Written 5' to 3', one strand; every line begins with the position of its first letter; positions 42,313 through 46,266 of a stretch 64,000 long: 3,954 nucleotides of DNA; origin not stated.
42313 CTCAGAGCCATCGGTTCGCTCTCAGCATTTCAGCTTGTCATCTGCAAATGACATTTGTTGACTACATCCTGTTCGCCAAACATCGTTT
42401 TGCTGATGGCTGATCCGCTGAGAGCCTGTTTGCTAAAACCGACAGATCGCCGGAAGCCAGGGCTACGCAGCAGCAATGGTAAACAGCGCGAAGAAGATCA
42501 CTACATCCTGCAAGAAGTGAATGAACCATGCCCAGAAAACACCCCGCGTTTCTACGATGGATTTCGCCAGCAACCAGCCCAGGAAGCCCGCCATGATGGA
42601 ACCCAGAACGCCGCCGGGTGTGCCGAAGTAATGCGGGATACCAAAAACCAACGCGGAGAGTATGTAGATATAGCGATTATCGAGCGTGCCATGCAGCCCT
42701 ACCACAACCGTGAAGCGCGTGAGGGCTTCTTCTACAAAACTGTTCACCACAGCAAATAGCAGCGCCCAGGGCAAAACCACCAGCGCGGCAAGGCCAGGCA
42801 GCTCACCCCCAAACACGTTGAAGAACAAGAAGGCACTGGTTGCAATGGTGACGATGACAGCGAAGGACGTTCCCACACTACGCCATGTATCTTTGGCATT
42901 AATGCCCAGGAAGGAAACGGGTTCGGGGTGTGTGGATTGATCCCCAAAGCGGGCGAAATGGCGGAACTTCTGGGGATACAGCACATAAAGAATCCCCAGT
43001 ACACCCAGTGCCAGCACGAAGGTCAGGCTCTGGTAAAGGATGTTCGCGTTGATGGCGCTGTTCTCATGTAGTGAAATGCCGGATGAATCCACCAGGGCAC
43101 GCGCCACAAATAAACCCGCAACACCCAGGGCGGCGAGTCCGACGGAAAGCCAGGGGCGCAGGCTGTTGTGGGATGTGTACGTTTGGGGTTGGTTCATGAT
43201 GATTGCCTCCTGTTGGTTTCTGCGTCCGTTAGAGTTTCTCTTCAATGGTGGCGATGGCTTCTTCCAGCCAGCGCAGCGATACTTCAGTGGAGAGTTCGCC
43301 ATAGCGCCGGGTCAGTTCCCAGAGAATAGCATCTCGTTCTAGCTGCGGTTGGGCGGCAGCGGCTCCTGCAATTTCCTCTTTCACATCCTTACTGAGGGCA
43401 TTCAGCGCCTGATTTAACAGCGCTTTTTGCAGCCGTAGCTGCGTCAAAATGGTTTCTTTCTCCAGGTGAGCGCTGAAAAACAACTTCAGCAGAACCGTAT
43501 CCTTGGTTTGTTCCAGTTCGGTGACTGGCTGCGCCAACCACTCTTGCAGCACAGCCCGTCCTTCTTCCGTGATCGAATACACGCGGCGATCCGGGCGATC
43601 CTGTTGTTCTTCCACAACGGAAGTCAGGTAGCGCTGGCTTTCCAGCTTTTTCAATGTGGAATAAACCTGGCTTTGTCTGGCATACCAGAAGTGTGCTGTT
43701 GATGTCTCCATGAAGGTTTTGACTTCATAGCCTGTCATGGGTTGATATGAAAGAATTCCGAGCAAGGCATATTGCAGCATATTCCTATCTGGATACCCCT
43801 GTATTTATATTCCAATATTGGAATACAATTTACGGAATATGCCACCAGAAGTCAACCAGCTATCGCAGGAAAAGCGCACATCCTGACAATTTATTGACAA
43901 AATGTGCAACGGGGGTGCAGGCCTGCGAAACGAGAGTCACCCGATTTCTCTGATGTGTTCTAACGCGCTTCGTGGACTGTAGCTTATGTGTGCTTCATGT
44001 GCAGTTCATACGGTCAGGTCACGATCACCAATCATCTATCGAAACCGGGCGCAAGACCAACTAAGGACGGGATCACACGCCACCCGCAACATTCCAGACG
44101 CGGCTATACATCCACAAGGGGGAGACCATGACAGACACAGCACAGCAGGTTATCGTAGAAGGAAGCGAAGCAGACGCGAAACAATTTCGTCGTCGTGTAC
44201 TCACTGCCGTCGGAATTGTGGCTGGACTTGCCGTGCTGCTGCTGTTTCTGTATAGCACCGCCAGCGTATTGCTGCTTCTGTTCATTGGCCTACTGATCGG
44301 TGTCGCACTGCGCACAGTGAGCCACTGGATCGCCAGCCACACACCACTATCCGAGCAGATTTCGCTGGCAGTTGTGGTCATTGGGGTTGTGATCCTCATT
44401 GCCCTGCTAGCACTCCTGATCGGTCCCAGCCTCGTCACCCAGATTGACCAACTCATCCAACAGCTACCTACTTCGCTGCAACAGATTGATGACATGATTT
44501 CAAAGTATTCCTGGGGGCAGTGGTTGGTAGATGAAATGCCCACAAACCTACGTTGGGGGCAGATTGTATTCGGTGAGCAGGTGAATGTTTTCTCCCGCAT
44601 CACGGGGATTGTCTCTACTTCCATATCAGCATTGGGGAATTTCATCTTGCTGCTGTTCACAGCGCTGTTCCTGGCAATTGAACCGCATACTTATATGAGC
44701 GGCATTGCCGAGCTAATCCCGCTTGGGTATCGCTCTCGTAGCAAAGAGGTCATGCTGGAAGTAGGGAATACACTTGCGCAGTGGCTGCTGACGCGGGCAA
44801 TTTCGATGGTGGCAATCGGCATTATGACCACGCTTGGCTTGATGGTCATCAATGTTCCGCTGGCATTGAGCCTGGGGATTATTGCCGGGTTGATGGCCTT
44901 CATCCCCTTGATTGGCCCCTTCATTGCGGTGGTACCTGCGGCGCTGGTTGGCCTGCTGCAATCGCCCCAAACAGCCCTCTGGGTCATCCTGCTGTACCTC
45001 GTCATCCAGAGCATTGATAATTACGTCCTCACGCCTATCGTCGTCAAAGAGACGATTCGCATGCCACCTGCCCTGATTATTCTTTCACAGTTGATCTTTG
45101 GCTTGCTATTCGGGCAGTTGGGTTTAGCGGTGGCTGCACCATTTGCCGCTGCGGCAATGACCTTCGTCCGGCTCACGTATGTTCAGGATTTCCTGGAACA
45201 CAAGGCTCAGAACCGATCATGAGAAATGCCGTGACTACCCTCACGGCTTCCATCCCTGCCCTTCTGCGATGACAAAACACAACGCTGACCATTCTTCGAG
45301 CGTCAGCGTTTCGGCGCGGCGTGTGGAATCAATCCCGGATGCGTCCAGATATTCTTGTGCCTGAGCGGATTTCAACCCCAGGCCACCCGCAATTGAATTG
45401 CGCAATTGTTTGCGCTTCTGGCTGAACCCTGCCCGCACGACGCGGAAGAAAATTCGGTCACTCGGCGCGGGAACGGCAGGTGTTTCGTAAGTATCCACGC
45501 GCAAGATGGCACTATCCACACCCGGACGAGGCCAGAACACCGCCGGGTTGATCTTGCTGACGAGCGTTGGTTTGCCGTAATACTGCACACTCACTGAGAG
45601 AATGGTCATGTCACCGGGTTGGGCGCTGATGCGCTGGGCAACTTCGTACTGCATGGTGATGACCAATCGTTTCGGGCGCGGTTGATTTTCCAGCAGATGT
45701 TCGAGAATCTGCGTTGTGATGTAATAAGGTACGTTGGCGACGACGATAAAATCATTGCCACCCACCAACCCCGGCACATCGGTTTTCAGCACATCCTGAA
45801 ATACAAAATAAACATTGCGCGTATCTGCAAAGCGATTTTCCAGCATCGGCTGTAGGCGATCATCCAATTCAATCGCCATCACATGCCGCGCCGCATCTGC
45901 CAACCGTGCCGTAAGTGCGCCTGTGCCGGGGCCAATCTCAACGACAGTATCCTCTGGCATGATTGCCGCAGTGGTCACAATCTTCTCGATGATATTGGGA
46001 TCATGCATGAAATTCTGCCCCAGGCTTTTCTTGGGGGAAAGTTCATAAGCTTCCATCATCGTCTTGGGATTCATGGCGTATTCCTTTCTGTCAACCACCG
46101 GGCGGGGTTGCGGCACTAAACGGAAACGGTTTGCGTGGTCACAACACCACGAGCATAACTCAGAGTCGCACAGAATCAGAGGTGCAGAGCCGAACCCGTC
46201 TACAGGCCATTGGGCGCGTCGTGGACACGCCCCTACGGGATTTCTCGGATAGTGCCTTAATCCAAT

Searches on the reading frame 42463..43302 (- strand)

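Call 8: search_protein_families(library=pfam, proteins=[window:42463-43302:-], max_evalue=0.001)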
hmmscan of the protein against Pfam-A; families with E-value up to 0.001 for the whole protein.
window:42463-43302:- (279 aa): 1 family
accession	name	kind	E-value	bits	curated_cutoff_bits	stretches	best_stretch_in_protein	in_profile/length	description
PF02517.21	Rce1-like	-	1.7e-08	35.1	22.4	1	176-267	4-92/93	Type II CAAX prenyl endopeptidase Rce1-like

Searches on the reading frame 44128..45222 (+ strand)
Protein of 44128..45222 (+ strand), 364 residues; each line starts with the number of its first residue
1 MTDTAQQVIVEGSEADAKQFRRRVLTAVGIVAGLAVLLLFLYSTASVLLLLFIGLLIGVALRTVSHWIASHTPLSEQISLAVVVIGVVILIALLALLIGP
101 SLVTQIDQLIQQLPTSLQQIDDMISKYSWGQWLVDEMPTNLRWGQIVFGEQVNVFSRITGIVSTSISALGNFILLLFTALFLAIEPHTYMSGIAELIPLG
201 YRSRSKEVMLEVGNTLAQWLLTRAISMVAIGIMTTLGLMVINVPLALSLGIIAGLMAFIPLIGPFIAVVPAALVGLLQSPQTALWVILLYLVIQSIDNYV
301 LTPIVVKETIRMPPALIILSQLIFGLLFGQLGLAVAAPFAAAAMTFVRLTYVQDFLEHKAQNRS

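Call 8: search_protein_families(library=pfam, proteins=[window:44128-45222:+], max_evalue=0.001)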
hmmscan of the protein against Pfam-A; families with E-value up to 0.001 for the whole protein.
window:44128-45222:+ (364 aa): 1 family
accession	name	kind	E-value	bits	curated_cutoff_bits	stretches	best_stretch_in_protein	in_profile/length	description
PF01594.21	AI-2E_transport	-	1.9e-52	178.9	34.3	1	34-348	8-324/327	AI-2E family transporter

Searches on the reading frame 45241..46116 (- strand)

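Call 8: search_protein_families(library=pfam, proteins=[window:45241-46116:-], max_evalue=0.001)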
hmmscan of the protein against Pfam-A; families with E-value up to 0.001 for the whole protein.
window:45241-46116:- (291 aa): 4 families
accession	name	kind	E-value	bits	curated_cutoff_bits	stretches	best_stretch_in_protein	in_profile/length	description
PF00398.26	RrnaAD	-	3.1e-57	194.1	24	1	29-278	5-256/263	Ribosomal RNA adenine dimethylase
PF13649.12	Methyltransf_25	-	4.4e-05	24.5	27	1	58-142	1-86/97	Methyltransferase domain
PF01135.25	PCMT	-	0.00021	21.5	20.3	1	8-91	28-113/210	Protein-L-isoaspartate(D-aspartate) O-methyltransferase (PCMT)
PF05401.17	NodS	-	0.00042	20.6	24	1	57-136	46-122/201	Nodulation protein S (NodS)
